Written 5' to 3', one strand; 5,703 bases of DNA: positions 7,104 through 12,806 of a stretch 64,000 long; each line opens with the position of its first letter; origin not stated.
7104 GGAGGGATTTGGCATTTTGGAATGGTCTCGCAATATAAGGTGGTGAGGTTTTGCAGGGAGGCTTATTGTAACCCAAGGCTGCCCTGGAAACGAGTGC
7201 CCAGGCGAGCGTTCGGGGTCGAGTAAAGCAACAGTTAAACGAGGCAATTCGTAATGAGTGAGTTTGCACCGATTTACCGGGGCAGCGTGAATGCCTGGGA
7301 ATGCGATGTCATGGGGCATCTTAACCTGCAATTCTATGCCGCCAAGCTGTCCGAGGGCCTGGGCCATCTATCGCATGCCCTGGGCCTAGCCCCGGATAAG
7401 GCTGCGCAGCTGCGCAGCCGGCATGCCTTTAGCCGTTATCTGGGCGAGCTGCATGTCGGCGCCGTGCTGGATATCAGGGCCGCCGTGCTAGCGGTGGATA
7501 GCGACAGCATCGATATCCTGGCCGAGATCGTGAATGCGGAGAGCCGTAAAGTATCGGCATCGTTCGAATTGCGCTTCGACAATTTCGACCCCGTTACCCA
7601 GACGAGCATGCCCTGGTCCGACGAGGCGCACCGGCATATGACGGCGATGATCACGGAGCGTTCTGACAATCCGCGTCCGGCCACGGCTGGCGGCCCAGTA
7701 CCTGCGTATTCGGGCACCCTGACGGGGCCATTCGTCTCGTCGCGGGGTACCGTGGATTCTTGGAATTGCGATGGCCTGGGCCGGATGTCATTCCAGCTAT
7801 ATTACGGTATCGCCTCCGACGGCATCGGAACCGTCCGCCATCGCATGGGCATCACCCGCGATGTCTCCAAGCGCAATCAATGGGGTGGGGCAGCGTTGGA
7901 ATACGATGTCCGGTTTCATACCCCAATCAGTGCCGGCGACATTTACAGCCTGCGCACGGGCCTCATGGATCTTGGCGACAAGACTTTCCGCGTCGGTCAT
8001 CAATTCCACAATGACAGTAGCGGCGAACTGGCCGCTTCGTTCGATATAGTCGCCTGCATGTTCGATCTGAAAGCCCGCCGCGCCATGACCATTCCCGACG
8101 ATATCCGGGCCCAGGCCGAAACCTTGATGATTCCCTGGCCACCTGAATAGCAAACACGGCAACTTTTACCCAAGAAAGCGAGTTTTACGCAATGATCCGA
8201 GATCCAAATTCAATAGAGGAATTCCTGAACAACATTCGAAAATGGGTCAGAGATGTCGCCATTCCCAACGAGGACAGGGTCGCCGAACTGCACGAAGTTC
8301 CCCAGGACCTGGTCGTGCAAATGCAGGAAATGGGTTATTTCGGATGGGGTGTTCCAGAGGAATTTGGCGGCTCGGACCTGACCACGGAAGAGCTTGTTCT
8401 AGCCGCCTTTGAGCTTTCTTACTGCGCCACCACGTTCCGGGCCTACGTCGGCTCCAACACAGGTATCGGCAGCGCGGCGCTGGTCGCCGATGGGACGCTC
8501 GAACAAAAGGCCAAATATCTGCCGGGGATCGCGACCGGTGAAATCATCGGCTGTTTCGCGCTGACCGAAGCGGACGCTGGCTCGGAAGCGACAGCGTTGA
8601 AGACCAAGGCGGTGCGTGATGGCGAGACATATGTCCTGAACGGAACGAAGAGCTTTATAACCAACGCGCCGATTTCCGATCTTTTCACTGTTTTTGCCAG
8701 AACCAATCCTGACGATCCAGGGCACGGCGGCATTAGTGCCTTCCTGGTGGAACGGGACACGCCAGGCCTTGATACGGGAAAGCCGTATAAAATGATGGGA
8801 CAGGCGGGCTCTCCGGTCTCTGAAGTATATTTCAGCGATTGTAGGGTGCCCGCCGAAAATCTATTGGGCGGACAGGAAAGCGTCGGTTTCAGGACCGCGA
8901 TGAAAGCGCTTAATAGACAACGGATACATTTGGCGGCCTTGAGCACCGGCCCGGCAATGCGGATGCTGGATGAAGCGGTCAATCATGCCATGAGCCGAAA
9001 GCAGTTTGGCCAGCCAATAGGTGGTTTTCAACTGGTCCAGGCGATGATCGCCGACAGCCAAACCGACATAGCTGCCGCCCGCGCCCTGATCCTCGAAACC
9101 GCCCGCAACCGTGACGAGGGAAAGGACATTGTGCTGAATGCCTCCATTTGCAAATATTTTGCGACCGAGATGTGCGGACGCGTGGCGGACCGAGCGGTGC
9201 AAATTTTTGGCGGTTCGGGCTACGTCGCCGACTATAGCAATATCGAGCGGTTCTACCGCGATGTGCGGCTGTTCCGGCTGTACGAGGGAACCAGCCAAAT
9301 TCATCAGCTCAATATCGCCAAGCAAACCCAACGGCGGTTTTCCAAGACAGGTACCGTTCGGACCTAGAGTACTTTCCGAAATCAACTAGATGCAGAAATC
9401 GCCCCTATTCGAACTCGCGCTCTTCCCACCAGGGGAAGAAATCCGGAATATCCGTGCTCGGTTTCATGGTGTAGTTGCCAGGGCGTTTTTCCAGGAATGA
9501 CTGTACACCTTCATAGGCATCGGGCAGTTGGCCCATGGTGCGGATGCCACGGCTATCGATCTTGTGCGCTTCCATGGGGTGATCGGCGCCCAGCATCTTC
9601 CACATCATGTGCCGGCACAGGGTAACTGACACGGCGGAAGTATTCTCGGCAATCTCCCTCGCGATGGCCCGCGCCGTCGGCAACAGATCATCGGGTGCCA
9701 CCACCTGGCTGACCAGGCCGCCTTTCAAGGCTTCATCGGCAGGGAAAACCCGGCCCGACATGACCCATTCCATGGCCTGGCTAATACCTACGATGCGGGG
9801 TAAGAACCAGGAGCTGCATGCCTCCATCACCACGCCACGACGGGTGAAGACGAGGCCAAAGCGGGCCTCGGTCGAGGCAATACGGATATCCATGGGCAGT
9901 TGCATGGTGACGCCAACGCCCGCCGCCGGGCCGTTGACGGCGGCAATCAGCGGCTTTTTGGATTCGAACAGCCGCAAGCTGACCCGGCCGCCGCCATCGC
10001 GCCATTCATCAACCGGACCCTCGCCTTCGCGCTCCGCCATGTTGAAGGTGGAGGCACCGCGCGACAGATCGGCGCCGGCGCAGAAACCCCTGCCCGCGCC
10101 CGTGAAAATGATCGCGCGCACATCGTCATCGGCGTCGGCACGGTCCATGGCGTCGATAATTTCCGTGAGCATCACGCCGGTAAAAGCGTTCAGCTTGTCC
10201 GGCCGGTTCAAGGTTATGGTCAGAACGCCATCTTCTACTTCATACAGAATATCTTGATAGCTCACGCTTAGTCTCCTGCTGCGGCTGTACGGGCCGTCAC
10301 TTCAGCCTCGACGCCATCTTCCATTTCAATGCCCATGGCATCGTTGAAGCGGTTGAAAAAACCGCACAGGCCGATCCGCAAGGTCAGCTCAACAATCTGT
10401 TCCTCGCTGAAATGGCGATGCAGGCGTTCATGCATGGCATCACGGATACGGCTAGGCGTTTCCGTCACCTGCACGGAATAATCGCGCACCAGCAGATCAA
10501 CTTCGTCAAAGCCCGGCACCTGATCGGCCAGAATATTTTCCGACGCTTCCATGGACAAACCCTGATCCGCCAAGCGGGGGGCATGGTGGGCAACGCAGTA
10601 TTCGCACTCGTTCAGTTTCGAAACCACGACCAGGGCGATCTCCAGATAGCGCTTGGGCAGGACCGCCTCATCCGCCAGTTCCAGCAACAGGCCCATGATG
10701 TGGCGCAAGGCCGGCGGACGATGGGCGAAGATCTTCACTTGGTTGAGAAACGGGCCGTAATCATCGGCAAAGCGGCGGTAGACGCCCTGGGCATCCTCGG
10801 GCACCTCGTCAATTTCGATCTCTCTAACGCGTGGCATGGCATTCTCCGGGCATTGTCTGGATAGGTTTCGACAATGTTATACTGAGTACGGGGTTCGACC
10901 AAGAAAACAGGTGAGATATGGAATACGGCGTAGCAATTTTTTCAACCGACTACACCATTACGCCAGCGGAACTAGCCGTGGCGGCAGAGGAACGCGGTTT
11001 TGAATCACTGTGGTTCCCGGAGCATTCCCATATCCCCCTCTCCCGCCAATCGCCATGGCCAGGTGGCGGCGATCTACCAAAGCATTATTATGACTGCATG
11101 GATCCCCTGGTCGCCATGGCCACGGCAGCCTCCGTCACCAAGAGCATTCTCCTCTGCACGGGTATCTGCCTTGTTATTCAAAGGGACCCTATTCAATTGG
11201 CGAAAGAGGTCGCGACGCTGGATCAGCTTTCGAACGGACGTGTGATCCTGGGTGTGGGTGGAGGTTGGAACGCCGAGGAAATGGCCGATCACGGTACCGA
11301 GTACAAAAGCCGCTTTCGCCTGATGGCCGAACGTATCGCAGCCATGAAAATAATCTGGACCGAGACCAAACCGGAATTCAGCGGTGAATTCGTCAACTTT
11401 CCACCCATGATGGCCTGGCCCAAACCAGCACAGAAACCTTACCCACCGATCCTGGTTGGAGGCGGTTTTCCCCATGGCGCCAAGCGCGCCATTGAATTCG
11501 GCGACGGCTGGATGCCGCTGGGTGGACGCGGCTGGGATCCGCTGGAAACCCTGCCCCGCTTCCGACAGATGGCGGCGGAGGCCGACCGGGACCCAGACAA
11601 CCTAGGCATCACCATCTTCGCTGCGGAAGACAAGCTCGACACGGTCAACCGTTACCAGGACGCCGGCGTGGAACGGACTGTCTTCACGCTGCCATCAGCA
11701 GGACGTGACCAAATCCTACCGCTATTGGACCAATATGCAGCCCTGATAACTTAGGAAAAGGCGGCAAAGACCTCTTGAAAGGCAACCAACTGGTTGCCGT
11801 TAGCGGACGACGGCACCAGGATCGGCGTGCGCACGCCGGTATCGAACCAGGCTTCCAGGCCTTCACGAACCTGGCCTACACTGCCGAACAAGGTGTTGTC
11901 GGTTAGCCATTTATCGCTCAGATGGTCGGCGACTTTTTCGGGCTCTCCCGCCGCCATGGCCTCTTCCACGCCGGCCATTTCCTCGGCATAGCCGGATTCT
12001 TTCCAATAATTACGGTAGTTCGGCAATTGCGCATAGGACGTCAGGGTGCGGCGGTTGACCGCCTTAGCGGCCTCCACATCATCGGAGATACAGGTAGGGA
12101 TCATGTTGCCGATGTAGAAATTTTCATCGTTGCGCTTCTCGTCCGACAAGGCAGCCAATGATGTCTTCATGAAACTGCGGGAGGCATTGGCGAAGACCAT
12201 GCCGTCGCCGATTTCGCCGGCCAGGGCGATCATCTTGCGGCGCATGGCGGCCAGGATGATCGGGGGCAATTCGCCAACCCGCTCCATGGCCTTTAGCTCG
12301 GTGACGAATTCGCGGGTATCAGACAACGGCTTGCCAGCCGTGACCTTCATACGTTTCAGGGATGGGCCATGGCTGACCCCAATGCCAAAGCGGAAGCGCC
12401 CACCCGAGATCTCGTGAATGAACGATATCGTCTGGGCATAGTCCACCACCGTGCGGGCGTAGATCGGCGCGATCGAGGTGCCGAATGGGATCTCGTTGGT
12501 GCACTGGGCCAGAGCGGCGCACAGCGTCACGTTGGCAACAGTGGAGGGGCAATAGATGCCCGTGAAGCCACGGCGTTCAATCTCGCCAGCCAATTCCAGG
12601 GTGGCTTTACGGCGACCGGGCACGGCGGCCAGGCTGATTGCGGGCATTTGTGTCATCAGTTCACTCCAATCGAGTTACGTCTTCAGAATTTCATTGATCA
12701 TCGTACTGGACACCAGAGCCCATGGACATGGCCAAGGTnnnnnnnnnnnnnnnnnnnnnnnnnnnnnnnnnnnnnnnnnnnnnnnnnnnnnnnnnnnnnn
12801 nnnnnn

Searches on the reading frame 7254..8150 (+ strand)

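Call 30: search_protein_families(library=pfam, proteins=[window:7254-8150:+], max_evalue=0.00001)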
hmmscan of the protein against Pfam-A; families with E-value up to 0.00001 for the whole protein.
window:7254-8150:+ (298 aa): 2 families
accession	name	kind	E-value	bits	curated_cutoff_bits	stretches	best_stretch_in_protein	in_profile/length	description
PF13279.12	4HBT_2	-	1.5e-26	93.7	25.5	2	170-287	4-121/122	Thioesterase-like superfamily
PF03061.28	4HBT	-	6.1e-06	26.9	20.6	0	213-258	32-77/79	Thioesterase superfamily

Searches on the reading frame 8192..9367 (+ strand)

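Call 30: search_protein_families(library=pfam, proteins=[window:8192-9367:+], max_evalue=0.00001)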
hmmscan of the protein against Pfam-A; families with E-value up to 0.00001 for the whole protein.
window:8192-9367:+ (391 aa): 4 families
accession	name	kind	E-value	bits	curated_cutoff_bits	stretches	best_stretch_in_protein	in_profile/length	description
PF00441.29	Acyl-CoA_dh_1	-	7.7e-46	156.4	22.4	1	232-378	3-148/150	Acyl-CoA dehydrogenase, C-terminal domain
PF02770.24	Acyl-CoA_dh_M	-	2.3e-28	98.7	33.3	1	121-217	1-97/97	Acyl-CoA dehydrogenase, middle domain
PF02771.21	Acyl-CoA_dh_N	-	7.8e-24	84.7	22.9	1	9-117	5-113/113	Acyl-CoA dehydrogenase, N-terminal domain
PF08028.16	Acyl-CoA_dh_2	-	2.4e-20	73.6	22.7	1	247-368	3-133/134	Acyl-CoA dehydrogenase, C-terminal domain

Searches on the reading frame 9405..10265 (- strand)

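Call 30: search_protein_families(library=pfam, proteins=[window:9405-10265:-], max_evalue=0.00001)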
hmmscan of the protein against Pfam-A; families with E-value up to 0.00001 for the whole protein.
window:9405-10265:- (286 aa): 2 families
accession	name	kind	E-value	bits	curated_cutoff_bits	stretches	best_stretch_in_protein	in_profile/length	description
PF00378.25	ECH_1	-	5.4e-55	186.9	27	1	10-266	2-249/251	Enoyl-CoA hydratase/isomerase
PF16113.10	ECH_2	-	6.8e-26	92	27.2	1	16-210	3-193/335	Enoyl-CoA hydratase/isomerase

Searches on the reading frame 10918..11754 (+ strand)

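Call 30: search_protein_families(library=pfam, proteins=[window:10918-11754:+], max_evalue=0.00001)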
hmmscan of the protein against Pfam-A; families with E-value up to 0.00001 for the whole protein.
window:10918-11754:+ (278 aa): 1 family
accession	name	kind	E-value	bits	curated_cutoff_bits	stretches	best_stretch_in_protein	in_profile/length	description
PF00296.26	Bac_luciferase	-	8.3e-51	173.6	27.9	1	18-234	27-225/314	Luciferase-like monooxygenase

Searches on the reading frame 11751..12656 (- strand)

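Call 30: search_protein_families(library=pfam, proteins=[window:11751-12656:-], max_evalue=0.00001)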
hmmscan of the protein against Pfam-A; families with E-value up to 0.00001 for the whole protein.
window:11751-12656:- (301 aa): 1 family
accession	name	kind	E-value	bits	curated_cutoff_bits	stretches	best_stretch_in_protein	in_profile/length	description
PF00296.26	Bac_luciferase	-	1.1e-37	130.5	27.9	1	16-276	22-313/314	Luciferase-like monooxygenase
